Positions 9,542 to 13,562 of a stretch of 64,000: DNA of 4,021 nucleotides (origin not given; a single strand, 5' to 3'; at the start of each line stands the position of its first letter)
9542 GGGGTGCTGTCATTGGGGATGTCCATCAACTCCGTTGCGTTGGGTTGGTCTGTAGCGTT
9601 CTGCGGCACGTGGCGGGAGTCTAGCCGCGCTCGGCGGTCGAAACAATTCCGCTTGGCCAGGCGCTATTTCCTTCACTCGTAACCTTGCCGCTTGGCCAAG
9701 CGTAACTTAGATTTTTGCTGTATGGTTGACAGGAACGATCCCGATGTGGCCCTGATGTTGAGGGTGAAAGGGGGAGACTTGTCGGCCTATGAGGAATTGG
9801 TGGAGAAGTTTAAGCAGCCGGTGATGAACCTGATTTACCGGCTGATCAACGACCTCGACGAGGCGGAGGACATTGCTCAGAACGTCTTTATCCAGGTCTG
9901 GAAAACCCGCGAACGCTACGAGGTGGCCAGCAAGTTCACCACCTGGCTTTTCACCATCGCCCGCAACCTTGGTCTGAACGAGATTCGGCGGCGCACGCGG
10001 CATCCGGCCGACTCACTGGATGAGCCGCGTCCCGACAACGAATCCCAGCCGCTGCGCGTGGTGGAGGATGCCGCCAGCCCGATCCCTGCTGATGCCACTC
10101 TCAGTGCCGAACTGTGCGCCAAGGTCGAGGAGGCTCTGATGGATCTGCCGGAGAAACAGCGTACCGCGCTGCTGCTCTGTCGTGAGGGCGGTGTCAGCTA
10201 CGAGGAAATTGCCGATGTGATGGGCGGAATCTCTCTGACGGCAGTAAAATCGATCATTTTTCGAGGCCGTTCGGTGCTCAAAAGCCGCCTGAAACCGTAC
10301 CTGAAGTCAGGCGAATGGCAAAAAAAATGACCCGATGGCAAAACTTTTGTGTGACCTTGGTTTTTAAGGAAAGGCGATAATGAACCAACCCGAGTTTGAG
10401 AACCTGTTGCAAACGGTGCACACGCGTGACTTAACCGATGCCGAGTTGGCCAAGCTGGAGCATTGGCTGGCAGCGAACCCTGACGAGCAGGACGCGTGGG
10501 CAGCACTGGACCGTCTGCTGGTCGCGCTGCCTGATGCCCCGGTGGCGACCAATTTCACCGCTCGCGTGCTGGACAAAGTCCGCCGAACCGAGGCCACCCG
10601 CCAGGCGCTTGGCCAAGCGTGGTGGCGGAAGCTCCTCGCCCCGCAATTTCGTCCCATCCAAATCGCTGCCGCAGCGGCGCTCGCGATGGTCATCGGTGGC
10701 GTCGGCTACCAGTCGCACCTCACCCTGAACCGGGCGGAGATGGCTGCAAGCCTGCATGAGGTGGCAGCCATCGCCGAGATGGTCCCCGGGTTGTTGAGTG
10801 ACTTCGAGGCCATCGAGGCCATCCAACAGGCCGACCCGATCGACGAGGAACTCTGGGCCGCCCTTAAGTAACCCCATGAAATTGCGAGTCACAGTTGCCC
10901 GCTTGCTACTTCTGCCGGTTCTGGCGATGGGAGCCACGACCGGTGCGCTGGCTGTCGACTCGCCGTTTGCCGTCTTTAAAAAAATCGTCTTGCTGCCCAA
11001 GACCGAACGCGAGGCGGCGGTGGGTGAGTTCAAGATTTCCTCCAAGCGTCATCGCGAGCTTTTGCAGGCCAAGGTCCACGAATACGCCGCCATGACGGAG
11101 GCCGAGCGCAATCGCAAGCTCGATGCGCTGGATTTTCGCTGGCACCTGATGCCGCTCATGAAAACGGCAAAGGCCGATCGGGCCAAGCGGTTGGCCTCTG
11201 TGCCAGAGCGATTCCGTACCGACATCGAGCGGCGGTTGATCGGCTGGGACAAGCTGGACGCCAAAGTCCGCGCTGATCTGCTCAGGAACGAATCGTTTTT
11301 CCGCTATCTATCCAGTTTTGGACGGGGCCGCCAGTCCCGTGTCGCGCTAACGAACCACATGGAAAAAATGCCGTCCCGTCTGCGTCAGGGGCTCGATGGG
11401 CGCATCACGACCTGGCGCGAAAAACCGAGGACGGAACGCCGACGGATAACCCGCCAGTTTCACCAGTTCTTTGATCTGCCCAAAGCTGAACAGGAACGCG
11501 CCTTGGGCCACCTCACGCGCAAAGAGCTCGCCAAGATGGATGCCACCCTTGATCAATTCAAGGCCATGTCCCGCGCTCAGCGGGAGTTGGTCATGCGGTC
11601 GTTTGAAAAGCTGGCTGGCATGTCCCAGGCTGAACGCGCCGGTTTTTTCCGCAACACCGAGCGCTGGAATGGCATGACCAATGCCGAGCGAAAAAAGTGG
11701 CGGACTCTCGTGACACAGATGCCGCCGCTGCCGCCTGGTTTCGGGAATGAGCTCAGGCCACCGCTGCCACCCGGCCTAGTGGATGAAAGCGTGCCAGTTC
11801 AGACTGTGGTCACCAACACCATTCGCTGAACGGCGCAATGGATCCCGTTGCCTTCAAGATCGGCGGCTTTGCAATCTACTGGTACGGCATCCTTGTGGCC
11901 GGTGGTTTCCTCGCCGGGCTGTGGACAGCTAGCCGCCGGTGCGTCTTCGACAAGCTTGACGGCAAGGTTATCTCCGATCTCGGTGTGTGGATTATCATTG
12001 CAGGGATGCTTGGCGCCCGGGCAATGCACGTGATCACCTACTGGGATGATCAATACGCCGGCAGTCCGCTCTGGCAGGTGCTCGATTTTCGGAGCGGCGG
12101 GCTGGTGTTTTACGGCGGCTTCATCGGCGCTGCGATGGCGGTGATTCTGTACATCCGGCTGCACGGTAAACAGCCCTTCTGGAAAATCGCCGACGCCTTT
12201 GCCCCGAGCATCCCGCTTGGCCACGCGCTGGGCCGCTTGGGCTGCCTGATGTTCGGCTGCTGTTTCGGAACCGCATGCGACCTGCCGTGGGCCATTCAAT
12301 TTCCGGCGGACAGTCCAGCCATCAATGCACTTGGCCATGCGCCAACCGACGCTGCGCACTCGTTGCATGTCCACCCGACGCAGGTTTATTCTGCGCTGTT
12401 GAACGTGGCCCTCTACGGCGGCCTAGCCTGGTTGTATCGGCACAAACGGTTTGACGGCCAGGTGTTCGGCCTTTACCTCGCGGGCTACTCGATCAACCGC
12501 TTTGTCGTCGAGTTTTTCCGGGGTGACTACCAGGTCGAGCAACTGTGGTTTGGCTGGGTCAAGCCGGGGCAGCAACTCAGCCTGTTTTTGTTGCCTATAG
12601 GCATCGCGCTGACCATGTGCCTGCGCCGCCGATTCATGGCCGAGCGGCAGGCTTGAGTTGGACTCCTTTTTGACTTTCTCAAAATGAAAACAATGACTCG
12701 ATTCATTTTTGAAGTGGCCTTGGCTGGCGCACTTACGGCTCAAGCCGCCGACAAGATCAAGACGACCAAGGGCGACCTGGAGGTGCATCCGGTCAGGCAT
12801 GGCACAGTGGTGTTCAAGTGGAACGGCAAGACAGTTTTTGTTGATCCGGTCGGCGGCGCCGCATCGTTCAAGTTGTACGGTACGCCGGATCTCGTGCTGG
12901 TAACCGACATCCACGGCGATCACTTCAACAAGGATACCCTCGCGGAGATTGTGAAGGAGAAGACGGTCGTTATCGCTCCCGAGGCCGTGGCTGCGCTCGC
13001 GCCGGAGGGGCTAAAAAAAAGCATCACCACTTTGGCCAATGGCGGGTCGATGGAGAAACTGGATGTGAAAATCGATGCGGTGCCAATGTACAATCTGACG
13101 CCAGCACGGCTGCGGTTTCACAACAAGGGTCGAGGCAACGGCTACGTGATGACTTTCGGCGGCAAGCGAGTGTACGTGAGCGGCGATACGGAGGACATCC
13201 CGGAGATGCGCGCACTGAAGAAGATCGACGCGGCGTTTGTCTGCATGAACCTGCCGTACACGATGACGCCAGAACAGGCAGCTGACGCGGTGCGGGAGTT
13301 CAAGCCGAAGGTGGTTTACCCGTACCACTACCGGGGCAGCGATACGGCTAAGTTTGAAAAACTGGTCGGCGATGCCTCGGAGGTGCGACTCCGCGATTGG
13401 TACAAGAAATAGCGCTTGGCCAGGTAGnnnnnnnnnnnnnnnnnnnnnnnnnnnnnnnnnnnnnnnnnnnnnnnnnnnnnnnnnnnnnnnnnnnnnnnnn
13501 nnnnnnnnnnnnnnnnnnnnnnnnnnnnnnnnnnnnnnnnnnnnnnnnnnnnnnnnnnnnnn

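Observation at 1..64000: Highly iterated perfect palindrome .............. across genes and spacers (HIP1-, USS- or REP-like genomic word)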

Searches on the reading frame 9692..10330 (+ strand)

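Call 19: search_protein_families(library=pfam, proteins=[window:9692-10330:+], max_evalue=0.001)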
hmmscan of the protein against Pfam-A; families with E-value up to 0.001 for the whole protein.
window:9692-10330:+ (212 aa): 3 families
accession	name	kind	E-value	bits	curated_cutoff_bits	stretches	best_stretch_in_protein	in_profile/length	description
PF04542.20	Sigma70_r2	-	9e-18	64.3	24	1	36-103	1-70/71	Sigma-70 region 2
PF08281.18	Sigma70_r4_2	-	5.6e-14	52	25.7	1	144-194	3-52/54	Sigma-70, region 4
PF04545.22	Sigma70_r4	-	2.1e-08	34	24.1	1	148-197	1-49/50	Sigma-70, region 4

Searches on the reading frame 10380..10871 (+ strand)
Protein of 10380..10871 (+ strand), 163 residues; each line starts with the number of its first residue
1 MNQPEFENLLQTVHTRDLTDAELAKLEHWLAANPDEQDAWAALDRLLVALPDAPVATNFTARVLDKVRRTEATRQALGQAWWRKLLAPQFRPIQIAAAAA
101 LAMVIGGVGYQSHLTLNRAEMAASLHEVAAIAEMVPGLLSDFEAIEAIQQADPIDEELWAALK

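Call 19: search_protein_families(library=pfam, proteins=[window:10380-10871:+], max_evalue=0.001)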
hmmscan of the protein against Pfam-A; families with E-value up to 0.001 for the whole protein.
window:10380-10871:+ (163 aa): 1 family
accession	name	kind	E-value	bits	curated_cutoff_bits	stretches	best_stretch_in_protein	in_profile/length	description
PF16220.10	DUF4880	-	2.1e-05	24.7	25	1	15-46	12-43/43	Domain of unknown function (DUF4880)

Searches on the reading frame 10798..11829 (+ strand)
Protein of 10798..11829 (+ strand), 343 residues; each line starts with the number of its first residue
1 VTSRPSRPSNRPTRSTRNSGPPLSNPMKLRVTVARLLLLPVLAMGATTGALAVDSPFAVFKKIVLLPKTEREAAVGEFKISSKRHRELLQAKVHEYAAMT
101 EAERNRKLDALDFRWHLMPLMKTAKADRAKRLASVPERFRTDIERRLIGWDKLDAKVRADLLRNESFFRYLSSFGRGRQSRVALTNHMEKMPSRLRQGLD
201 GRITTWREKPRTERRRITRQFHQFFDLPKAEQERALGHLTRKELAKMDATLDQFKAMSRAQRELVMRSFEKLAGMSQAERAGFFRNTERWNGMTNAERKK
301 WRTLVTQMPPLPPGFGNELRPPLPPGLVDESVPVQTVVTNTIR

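Call 19: search_protein_families(library=pfam, proteins=[window:10798-11829:+], max_evalue=0.001)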
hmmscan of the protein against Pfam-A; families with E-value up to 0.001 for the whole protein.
window:10798-11829:+ (343 aa): 1 family
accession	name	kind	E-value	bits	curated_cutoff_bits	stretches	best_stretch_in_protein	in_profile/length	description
PF11304.13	DUF3106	-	3.3e-13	50.5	24.3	2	239-313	4-78/104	Protein of unknown function (DUF3106)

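Call 66: search_protein_families(library=ncbifam, proteins=[window:10876-11829:+], max_evalue=0.001)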
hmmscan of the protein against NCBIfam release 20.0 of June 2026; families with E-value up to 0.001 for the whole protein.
window:10876-11829:+ (317 aa): 0 families

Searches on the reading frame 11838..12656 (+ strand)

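Call 19: search_protein_families(library=pfam, proteins=[window:11838-12656:+], max_evalue=0.001)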
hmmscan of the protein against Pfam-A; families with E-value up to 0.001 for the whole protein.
window:11838-12656:+ (272 aa): 1 family
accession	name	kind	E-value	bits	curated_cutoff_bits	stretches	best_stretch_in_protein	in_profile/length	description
PF01790.23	LGT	-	2.4e-66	223.9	24.9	1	3-260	1-239/240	Prolipoprotein diacylglyceryl transferase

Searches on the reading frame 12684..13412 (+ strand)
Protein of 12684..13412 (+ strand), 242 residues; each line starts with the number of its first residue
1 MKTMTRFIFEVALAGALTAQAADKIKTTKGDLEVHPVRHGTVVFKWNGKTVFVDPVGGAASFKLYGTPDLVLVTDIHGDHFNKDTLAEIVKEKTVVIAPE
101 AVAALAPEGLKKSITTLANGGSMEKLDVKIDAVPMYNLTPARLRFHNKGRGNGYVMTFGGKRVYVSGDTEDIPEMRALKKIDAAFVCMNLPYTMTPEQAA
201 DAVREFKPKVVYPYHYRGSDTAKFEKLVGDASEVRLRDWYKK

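Call 19: search_protein_families(library=pfam, proteins=[window:12684-13412:+], max_evalue=0.001)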
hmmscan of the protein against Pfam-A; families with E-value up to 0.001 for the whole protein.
window:12684-13412:+ (242 aa): 2 families
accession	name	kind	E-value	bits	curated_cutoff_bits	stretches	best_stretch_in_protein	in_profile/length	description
PF13483.12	Lactamase_B_3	-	2.8e-19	70.1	24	1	37-215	5-160/160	Beta-lactamase superfamily domain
PF12706.13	Lactamase_B_2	-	2.6e-17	63.5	27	1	67-216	30-200/200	Beta-lactamase superfamily domain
